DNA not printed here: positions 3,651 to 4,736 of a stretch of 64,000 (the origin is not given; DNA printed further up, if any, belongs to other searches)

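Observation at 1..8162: Radical-SAM-dense accessory cluster with UbiA-type prenyltransferase and GT-C glycosyltransferase (candidate novel lipid/lipid-linked glycan tailoring system)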

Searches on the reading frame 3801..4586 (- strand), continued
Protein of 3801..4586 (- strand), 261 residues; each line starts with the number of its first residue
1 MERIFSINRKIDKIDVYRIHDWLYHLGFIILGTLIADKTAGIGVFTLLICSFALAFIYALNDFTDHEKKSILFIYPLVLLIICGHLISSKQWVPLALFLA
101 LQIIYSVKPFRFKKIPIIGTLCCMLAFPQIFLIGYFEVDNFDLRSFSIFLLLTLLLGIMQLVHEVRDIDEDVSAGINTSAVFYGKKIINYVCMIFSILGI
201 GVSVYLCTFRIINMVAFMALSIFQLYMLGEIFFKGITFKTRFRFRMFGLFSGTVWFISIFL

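Call 58: search_protein_families(library=ncbifam, proteins=[L093:2371-3225:+, L093:3231-4112:+, L093:4129-5346:+, L093:5402-6958:+, L093:7964-9055:+, L093:9221-9925:+, L093:870-1577:+, L093:6988-7701:+], max_evalue=0.00001)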
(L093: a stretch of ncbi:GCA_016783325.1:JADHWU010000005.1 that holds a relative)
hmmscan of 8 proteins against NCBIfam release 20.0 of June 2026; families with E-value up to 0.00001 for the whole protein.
L093:2371-3225:+ (285 aa): 16 families
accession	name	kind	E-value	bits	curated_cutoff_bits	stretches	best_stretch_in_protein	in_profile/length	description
NF045485.1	FPPsyn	subfamily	2.3e-79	266.5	275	1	13-284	3-287/288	farnesyl diphosphate synthase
NF045685.1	GGPPSynCrtE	equivalog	8e-77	258.1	460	1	6-284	2-292/293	geranylgeranyl diphosphate synthase CrtE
NF007877.0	PRK10581.1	equivalog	2.6e-51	174.6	321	1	8-284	4-298/299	(2E,6E)-farnesyl diphosphate synthase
NF040698.1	IdsA_Meth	equivalog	5.7e-51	173.7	468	1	8-227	8-222/328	short chain isoprenyl diphosphate synthase IdsA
NF041169.1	f2_encap_cargo4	exception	1.7e-47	162.3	450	1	44-226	49-224/334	family 2 encapsulin nanocompartment cargo protein polyprenyl transferase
NF041003.1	GGPP_syn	equivalog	1.9e-45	155.4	500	1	7-226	2-218/326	geranylgeranyl diphosphate synthase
NF045628.1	HxpDPsynlarge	equivalog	1.8e-35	122.4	500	1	16-227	6-207/311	hexaprenyl-diphosphate synthase large subunit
TIGR02748.1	GerC3_HepT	equivalog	1e-33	116.8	456.55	1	7-226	5-214/319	heptaprenyl diphosphate synthase component II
NF042417.1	NPPPS_Mycobact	equivalog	1.2e-28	100.1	600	1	16-232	27-233/335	nonaprenyl/(2E,6E)-farnesyl/geranylgeranyl diphosphat synthase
NF040789.2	gerfarn_diphsyn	equivalog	1.6e-28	99.9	560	1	67-227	84-239/345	geranylfarnesyl diphosphate synthase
TIGR02749.1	prenyl_cyano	equivalog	4.9e-28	98.1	383.2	1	16-227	15-219/322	solanesyl diphosphate synthase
NF008140.0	PRK10888.1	equivalog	1.4e-27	96.8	412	1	16-231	15-220/323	octaprenyl diphosphate synthase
NF045549.1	GGPPsyn_IdsB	equivalog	1.7e-27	96.4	475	1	44-225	64-239/346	geranylgeranyl diphosphate synthase IdsB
NF040627.1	GFPS_Meth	equivalog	8.8e-21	74.6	600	1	29-228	24-211/285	geranylfarnesyl diphosphate synthase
NF040936.1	hexpp_archaea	equivalog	6.1e-20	71.7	400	1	5-241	1-222/275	hexaprenyl pyrophosphate synthase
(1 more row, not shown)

L093:3231-4112:+ (294 aa): 37 families (the best 25 are shown)
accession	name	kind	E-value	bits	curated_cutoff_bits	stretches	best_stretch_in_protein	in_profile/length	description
NF009523.0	PRK12884.1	equivalog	3e-46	157.9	269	1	12-281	4-267/279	prenyltransferase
NF005742.0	PRK07566.1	equivalog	8.8e-43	146.6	313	1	11-276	27-298/315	chlorophyll synthase ChlG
TIGR01476.1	chlor_syn_BchG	subfamily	4e-35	121.6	212.3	1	14-277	2-271/283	(bacterio)chlorophyll synthase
NF009522.0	PRK12883.1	equivalog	7.6e-35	120.7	353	1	12-280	3-265/279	geranylgeranylglycerol-phosphate geranylgeranyltransferase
NF009521.0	PRK12882.1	equivalog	1.2e-34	119.8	296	1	11-245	4-235/280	geranylgeranylglycerol-phosphate geranylgeranyltransferase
NF009525.0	PRK12887.1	equivalog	4.5e-27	95.2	226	1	11-271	13-283/310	homogentisate phytyltransferase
TIGR01475.1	ubiA_other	subfamily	2.4e-26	92.8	180.8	1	25-237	15-227/282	UbiA-like polyprenyltransferase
NF009513.0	PRK12872.1-3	equivalog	4.5e-26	92.1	288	1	48-260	56-262/293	prenyltransferase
TIGR02056.1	ChlG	equivalog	8.4e-26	91.3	436.45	1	11-217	15-232/306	chlorophyll synthase ChlG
NF009058.0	PRK12392.1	subfamily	2.1e-24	86.2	494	1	5-262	7-276/333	bacteriochlorophyll c synthase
NF035940.1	prenyl_rel_EboC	equivalog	2.8e-19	69.6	250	1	15-187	2-175/292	UbiA-like protein EboC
TIGR01473.1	cyoE_ctaB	equivalog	9.3e-19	68.2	210.3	1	13-279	1-272/281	heme o synthase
NF009512.0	PRK12872.1-1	equivalog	3.9e-15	56.2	278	1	52-234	46-241/303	geranylgeranylglycerol-phosphate geranylgeranyltransferase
TIGR01474.1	ubiA_proteo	equivalog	1.7e-14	54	275.45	1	48-249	42-242/282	4-hydroxybenzoate octaprenyltransferase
NF003349.0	PRK04375.1-2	equivalog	2.5e-14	53.2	246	1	9-226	22-240/318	heme o synthase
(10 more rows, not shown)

L093:4129-5346:+ (406 aa): 3 families
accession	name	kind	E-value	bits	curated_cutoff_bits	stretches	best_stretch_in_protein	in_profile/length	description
NF045502.1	variant_rSAM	domain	3.8e-65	220.2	125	1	7-338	4-355/357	radical SAM protein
TIGR04043.1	rSAM_MSMEG_0568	hypoth_equivalog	7.8e-33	113.9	303.7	1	47-337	31-326/354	MSMEG_0568 family radical SAM protein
NF053743.1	LipS2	equivalog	1.7e-10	40.9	270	1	136-326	34-220/292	LipS2 family lipoyl synthase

L093:5402-6958:+ (519 aa): 17 families
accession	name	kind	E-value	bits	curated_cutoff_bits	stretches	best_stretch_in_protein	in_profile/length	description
TIGR02026.1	BchE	equivalog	7e-55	186.8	481.35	1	24-476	20-448/497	magnesium-protoporphyrin IX monomethyl ester anaerobic oxidative cyclase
NF050148.1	rSAM_ApyD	equivalog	4.2e-32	111.3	750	1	64-413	70-395/645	RiPP biosynthesis radical SAM protein ApyD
TIGR03471.1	HpnJ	equivalog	4.8e-32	111.4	577.6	1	45-463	47-440/472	hopanoid biosynthesis associated radical SAM protein HpnJ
TIGR04367.1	HpnR_B12_rSAM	equivalog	1.7e-29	102.7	650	1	24-344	20-311/490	hopanoid C-3 methylase HpnR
TIGR03975.1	rSAM_ocin_1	subfamily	9e-21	74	281.85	1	64-340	124-384/606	RiPP maturation radical SAM C-methyltransferase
NF038361.1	rSAM_Sden_1168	equivalog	2.1e-20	72.8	575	1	80-415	150-477/560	Sden_1168 family B12-binding radical SAM P-methyltransferase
NF033712.0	B12_rSAM_KedN5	subfamily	8e-19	67.3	700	1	43-270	37-252/624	KedN5 family methylcobalamin-dependent radical SAM C-methyltransferase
TIGR04014.1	B12_SAM_MJ_0865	equivalog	2.8e-17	62.7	360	1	103-415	74-362/434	methyl-coenzyme M reductase glutamine C-methyltransferase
TIGR04072.2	rSAM_ladder_B12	equivalog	6e-17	61.4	360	1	25-348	17-311/443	lipid biosynthesis B12-binding/radical SAM protein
TIGR04479.1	bcpD_PhpK_rSAM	subfamily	1.8e-14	53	600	1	88-390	131-410/504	PhpK family radical SAM P-methyltransferase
TIGR04385.1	B12_rSAM_cofa1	equivalog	3.8e-14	52.8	450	1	79-303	82-285/438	B12 lower ligand biosynthesis radical SAM protein BzaD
TIGR04013.1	B12_SAM_MJ_1487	hypoth_equivalog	8.2e-13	47.9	251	1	81-221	53-175/382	TIGR04013 family B12-binding domain/radical SAM domain-containing protein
TIGR04190.1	B12_SAM_Ta0216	equivalog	1e-11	44.2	500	1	81-389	93-394/554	TIGR04190 family B12-binding domain/radical SAM domain protein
NF040546.1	rSAM_CUAEP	equivalog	2.9e-07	29.5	500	1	85-390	65-342/468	CUAEP/CCAEP-tail radical SAM (seleno)protein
NF033070.1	rSAM_AprD4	equivalog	4.1e-07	29.3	500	1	165-419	164-398/456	AprD4 family radical SAM diol-dehydratase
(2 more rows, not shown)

L093:7964-9055:+ (364 aa): 2 families
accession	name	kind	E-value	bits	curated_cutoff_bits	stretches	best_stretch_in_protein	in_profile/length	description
TIGR03573.1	WbuX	subfamily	2e-45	155.7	203.2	1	1-342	1-334/344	N-acetyl sugar amidotransferase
TIGR00268.2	TIGR00268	equivalog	4.4e-06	26.2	150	1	56-126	15-86/259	ATP-dependent sacrificial sulfur transferase LarE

L093:9221-9925:+ (235 aa): 11 families
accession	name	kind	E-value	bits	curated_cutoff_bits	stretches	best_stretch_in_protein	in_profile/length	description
TIGR04182.1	glyco_TIGR04182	equivalog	2.3e-24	86.3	325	1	7-208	2-198/293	S-layer glycoprotein N-glycosyltransferase AglJ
NF041391.1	DPhHxTase_Halo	equivalog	7.1e-18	64.4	375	1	13-210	3-193/213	dolichyl-phosphate hexose transferase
NF010496.0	PRK13915.1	equivalog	1.6e-13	50.4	262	1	4-86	30-124/307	glucosyl-3-phosphoglycerate synthase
TIGR04283.1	glyco_like_mftF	equivalog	2e-11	43.9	182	1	7-88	1-82/221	TIGR04283 family arsenosugar biosynthesis glycosyltransferase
NF058614.1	PPMAGASynPpgS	equivalog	4.5e-10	39.3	370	1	9-116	4-116/226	polyprenyl-phospho-N-acetylgalactosaminyl synthase PpgS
NF007986.1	PRK10714.1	equivalog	4.8e-10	38.9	529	1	5-207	6-208/316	undecaprenyl-phosphate 4-deoxy-4-formamido-L-arabinose transferase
NF038302.1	EPS_HpsE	equivalog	7.6e-10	38.2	300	1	7-105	3-113/307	hormogonium polysaccharide biosynthesis glycosyltransferase HpsE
TIGR03937.1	PgaC_IcaA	equivalog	5.6e-09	35.4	422.3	1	4-88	44-135/407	poly-beta-1,6-N-acetyl-D-glucosamine synthase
NF007482.0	PRK10073.1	equivalog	1e-06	28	423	1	4-107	5-114/334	glycosyltransferase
NF041875.1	EPS_EpsD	equivalog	8.2e-06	25.4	370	1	7-90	1-91/325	exopolysaccharide biosynthesis glycosyltransferase EpsD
NF047683.1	TeichurnBiosyTuaG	equivalog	9.7e-06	25.4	400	0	3-110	4-118/252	teichuronic acid biosynthesis protein TuaG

L093:870-1577:+ (236 aa): 13 families
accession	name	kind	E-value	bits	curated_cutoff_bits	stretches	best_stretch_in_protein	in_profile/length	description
TIGR04182.1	glyco_TIGR04182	equivalog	3.2e-17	62.8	325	1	4-222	2-212/293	S-layer glycoprotein N-glycosyltransferase AglJ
NF007986.1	PRK10714.1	equivalog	6.5e-17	61.5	529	1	3-222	7-220/316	undecaprenyl-phosphate 4-deoxy-4-formamido-L-arabinose transferase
NF047588.1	GlcsyltransPgfSStrep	equivalog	9.6e-16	57.9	500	1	3-212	2-206/308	glycosyltransferase PgfS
NF041391.1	DPhHxTase_Halo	equivalog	1e-14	54.1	375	1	10-219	3-200/213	dolichyl-phosphate hexose transferase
NF058614.1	PPMAGASynPpgS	equivalog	3.7e-12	46.2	370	1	6-199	4-194/226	polyprenyl-phospho-N-acetylgalactosaminyl synthase PpgS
TIGR03937.1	PgaC_IcaA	equivalog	1.8e-09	37.1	422.3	1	4-94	47-136/407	poly-beta-1,6-N-acetyl-D-glucosamine synthase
NF007482.0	PRK10073.1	equivalog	4.9e-09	35.6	423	1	3-110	7-108/334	glycosyltransferase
NF050050.1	ProtGlycPglI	equivalog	1.3e-08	34.6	500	1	2-114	2-114/306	GalNAc(5)-diNAcBac-PP-undecaprenol beta-1,3-glucosyltransferase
NF047683.1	TeichurnBiosyTuaG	equivalog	6.4e-07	29.3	400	1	4-79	8-83/252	teichuronic acid biosynthesis protein TuaG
TIGR04283.1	glyco_like_mftF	equivalog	8.2e-07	28.8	182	1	4-52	1-49/221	TIGR04283 family arsenosugar biosynthesis glycosyltransferase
TIGR03111.1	glyc2_xrt_Gpos1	hypoth_equivalog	4.6e-06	25.7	363.95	1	3-116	50-164/439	TIGR03111 family XrtG-associated glycosyltransferase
NF053846.1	glyco_with_XrtP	equivalog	4.6e-06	25.6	520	1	6-93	45-143/440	XrtP-associated glycosyltransferase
NF038302.1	EPS_HpsE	equivalog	7.5e-06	25.1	300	1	2-86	1-90/307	hormogonium polysaccharide biosynthesis glycosyltransferase HpsE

L093:6988-7701:+ (238 aa): 6 families
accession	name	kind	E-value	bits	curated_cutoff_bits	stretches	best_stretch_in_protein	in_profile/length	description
NF047588.1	GlcsyltransPgfSStrep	equivalog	5.6e-12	45.5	500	1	5-160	6-157/308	glycosyltransferase PgfS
NF058614.1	PPMAGASynPpgS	equivalog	7.3e-11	41.9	370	1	5-124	5-113/226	polyprenyl-phospho-N-acetylgalactosaminyl synthase PpgS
TIGR03937.1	PgaC_IcaA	equivalog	8.1e-10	38.2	422.3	1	5-114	50-152/407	poly-beta-1,6-N-acetyl-D-glucosamine synthase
TIGR04182.1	glyco_TIGR04182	equivalog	5.8e-09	35.8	325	1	5-167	5-156/293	S-layer glycoprotein N-glycosyltransferase AglJ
NF007986.1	PRK10714.1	equivalog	1.2e-07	31.1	529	1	6-161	12-163/316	undecaprenyl-phosphate 4-deoxy-4-formamido-L-arabinose transferase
NF053846.1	glyco_with_XrtP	equivalog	5.1e-06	25.4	520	1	5-108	46-154/440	XrtP-associated glycosyltransferase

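Call 74: predict_structure(alignment_id=A4)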
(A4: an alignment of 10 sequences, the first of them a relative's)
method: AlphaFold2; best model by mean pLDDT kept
length: 261 residues; sequences in the alignment: 10
mean_pLDDT: 87.4   pTM: 0.85
mean pLDDT of the five models: 87.4, 87.4, 87.3, 87.0, 86.1
residues with pLDDT >= 90: 132; 70-90: 110; 50-70: 19; < 50: 0
segments of 3 or more residues with pLDDT < 50: none
pLDDT, mean of each block of 10 residues (from residue 1): 56 76 88 85 90 94 74 92 94 96 90 86 93 94 93 94 89 85 91 96 86 80 93 90 89 84 78
secondary structure, 60 per line:
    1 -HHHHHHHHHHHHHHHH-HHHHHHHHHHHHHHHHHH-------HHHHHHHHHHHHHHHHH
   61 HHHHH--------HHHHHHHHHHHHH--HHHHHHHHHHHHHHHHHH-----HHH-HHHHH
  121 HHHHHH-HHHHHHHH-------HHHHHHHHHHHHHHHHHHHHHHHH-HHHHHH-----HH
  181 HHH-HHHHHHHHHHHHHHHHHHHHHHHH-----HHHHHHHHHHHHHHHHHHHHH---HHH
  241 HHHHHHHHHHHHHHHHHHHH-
elements in order: H2-17 H19-36 H44-65 H74-86 H89-106 H116-126 H128-135 H143-166 H168-173 H179-183 H185-208 H214-234 H238-260

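Call 77: fold_search(model_id=the predicted structure, library=pdb)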
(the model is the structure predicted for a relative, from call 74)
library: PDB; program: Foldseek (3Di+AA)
matches with E <= 10: 262; with E <= 0.001: 15
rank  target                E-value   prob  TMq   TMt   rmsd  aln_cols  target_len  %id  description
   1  7bpu_A                4.5e-06  1.00  0.75  0.71   4.0       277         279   17  Structural and mechanistic insights into the biosynthesis of Digeranylgeranylglyceryl phosphate synthase in membranes (released 2021-04-14)
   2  4tq3_A                1.4e-05  1.00  0.73  0.68   4.5       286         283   17  Structure of a UbiA homolog from Archaeoglobus fulgidus bound to GPP and Mg2+ (released 2014-07-16)
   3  4tq6_A                1.6e-05  1.00  0.74  0.73   4.3       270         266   18  Structure of a UbiA homolog from Archaeoglobus fulgidus bound to Cd2+ (released 2014-07-16)
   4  6m31_A                1.6e-05  1.00  0.73  0.69   4.2       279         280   17  Structural and Functional Insights into an Archaeal Lipid Synthase (released 2021-02-03)
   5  4tq6_B                2.0e-05  1.00  0.73  0.71   4.2       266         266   18  Structure of a UbiA homolog from Archaeoglobus fulgidus bound to Cd2+ (released 2014-07-16)
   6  4tq5                  3.8e-05  1.00  0.74  0.71   4.2       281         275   19  Structure of a UbiA homolog from Archaeoglobus fulgidus (released 2014-07-16)
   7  4tq4_C                4.9e-05  1.00  0.71  0.65   5.3       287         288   17  Structure of a UbiA homolog from Archaeoglobus fulgidus bound to DMAPP and Mg2+ (released 2014-07-16)
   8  4tq4_B                5.5e-05  1.00  0.71  0.65   5.4       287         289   17  Structure of a UbiA homolog from Archaeoglobus fulgidus bound to DMAPP and Mg2+ (released 2014-07-16)
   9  4tq3_B                6.0e-05  1.00  0.73  0.68   4.4       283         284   17  Structure of a UbiA homolog from Archaeoglobus fulgidus bound to GPP and Mg2+ (released 2014-07-16)
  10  4tq4_A                9.2e-05  1.00  0.72  0.66   5.3       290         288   18  Structure of a UbiA homolog from Archaeoglobus fulgidus bound to DMAPP and Mg2+ (released 2014-07-16)
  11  4tq4_D                1.1e-04  1.00  0.72  0.66   4.9       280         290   18  Structure of a UbiA homolog from Archaeoglobus fulgidus bound to DMAPP and Mg2+ (released 2014-07-16)
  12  8djk_B                1.6e-04  1.00  0.62  0.59   5.2       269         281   18  HMGCR-UBIAD1 Complex State 2 (released 2022-08-03)
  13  4od5_A                2.2e-04  1.00  0.67  0.65   4.3       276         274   12  Substrate-bound structure of a UbiA homolog from Aeropyrum pernix K1 (released 2014-03-19)
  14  4od4_A                2.3e-04  1.00  0.70  0.67   4.3       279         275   12  Apo structure of a UbiA homolog from Aeropyrum pernix K1 (released 2014-03-19)
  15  8j8j_A                7.7e-04  1.00  0.70  0.63   5.0       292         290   12  Membrane bound PRTase, C3 symmetry, donor bound (released 2024-02-07)
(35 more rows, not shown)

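Call 103: search_protein_representatives(alignment_id=A4)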
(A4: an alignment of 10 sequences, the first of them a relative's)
Query: 10 sequences, 260 profile positions. Proteins with E-value up to 0.001 (for the whole library): 4528; up to 1e-10: 955; up to 1e-30: 75. The best 150 are listed.
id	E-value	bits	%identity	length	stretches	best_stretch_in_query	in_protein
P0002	3.3e-110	383.9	-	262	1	3-259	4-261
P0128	1.6e-95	335.8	-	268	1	5-259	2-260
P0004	3.5e-89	315.0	-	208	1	1-207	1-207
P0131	5.2e-74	265.3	-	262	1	3-258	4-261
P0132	3.1e-72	259.5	-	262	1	1-259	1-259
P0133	1.4e-65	237.6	-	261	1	6-258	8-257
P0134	1.8e-59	217.6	-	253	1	11-259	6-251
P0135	1.7e-57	211.2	-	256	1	13-259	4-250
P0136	5.6e-57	209.5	-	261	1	10-259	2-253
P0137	3.1e-55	203.8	-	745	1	11-257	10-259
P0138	3.8e-55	203.5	-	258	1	13-259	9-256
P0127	2.1e-50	187.9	-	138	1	123-260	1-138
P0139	2.4e-48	181.2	-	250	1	14-259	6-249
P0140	4.2e-48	180.4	-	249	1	14-258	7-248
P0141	3.2e-47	177.5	-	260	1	14-259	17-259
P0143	5.1e-45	170.3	-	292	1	8-259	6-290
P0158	2.6e-39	151.6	-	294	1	16-259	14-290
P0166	6.1e-37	143.8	-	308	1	16-259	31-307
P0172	8.9e-35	136.7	-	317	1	17-259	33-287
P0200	8.2e-31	123.7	-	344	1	15-212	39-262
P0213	5.3e-29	117.8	-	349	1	15-257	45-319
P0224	1.4e-27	113.2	-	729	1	16-256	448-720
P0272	1.2e-24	103.5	-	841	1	16-256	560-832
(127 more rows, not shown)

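Call 104: search_protein_families(library=pfam, proteins=[P0137, P0224, P0272, P0200, P0213], max_evalue=0.001)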
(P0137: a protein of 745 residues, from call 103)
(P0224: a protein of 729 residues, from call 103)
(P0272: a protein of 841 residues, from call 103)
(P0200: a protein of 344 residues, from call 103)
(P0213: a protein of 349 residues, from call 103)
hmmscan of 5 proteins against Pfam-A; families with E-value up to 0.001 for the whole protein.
P0137 (745 aa): 5 families
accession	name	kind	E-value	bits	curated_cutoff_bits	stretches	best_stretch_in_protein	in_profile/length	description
PF00884.28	Sulfatase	-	1.7e-38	133.1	25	1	290-637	2-300/301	Sulfatase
PF01040.23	UbiA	-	7.6e-17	61.9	34.2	1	72-240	72-239/250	UbiA prenyltransferase family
PF01663.27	Phosphodiest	-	3e-07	30.8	23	0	547-600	184-239/342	Type I phosphodiesterase / nucleotide pyrophosphatase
PF16347.10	SGSH_C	-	5.6e-06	27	29.3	1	587-657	1-75/154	N-sulphoglucosamine sulphohydrolase, C-terminal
PF02995.22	DUF229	-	0.00045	19.5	25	1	543-597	302-356/496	Protein of unknown function (DUF229)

P0224 (729 aa): 8 families
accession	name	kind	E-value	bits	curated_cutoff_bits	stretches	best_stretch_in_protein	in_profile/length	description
PF01040.23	UbiA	-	5.9e-18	65.5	34.2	1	466-684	9-227/250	UbiA prenyltransferase family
PF01494.25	FAD_binding_3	-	3.1e-17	63.3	22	1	27-326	1-309/349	FAD binding domain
PF01266.30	DAO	-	3.2e-09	37.2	27.9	0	29-61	1-33/353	FAD dependent oxidoreductase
PF07992.20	Pyr_redox_2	-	3.7e-07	30.3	26.1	1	28-190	1-119/291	Pyridine nucleotide-disulphide oxidoreductase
PF12831.13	FAD_oxidored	-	1.7e-06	28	27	1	29-187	1-153/416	FAD dependent oxidoreductase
PF04820.20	Trp_halogenase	-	2.7e-06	27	21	0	290-351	310-369/458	Tryptophan halogenase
PF00890.30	FAD_binding_2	-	5.3e-06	26.3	20.4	0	29-58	1-30/414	FAD binding domain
PF03486.20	HI0933_like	-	0.00028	20.8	50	0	29-71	2-44/244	HI0933-like protein Rossmann domain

P0272 (841 aa): 2 families
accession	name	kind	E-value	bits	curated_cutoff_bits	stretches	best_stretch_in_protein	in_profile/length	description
PF04240.17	Caroten_synth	-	3.1e-31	109.4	25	1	294-496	9-206/209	Carotenoid biosynthesis protein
PF01040.23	UbiA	-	2e-17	63.8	34.2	1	578-803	9-232/250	UbiA prenyltransferase family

P0200 (344 aa): 1 family
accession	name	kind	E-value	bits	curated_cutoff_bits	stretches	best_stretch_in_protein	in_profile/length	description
PF01040.23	UbiA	-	1.4e-23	83.9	34.2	1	58-268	9-219/250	UbiA prenyltransferase family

P0213 (349 aa): 1 family
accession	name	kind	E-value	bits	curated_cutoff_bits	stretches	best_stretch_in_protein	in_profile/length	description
PF01040.23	UbiA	-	7.3e-20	71.7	34.2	1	60-289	7-232/250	UbiA prenyltransferase family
